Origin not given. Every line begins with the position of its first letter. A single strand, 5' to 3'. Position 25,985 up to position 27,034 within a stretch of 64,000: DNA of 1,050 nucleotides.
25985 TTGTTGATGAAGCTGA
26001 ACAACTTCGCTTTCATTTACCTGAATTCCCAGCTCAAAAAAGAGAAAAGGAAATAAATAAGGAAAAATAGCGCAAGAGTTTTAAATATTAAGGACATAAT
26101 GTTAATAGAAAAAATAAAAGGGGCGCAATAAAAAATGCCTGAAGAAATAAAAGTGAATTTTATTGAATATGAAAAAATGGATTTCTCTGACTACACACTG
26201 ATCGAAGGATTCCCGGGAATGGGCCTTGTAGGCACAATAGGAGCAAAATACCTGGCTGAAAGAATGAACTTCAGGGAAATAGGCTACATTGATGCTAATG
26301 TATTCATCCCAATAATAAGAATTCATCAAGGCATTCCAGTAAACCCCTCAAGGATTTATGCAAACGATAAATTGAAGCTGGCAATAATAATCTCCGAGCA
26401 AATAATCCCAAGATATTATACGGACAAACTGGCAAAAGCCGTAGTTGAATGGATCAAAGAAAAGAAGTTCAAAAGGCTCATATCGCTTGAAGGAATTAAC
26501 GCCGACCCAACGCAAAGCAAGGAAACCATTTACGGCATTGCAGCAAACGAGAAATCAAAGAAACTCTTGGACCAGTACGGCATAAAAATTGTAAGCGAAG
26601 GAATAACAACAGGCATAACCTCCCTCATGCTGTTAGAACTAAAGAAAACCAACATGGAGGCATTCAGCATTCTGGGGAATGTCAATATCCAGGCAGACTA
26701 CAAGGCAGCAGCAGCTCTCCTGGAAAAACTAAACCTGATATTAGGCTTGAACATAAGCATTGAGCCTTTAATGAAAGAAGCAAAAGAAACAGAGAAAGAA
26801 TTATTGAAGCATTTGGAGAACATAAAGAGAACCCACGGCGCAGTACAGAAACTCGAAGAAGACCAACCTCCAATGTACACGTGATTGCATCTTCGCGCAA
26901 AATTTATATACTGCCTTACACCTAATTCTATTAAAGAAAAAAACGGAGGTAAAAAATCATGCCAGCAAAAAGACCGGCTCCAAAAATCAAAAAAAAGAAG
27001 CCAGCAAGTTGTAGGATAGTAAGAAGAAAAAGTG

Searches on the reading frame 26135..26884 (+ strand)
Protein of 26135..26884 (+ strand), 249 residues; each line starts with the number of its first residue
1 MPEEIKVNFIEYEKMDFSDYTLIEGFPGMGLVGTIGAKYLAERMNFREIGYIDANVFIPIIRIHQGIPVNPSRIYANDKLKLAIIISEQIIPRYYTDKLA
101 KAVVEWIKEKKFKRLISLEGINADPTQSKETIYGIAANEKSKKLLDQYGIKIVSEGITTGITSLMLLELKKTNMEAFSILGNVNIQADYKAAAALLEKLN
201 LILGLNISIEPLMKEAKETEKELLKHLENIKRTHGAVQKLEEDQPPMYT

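Call 106: search_protein_families(library=pfam, proteins=[window:26135-26884:+], max_evalue=0.01)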
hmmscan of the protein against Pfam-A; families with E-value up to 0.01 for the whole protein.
window:26135-26884:+ (249 aa): 1 family
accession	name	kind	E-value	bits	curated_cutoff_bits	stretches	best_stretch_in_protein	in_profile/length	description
PF09754.15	PAC2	-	1e-38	133.8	25.8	1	22-224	1-212/215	PAC2 family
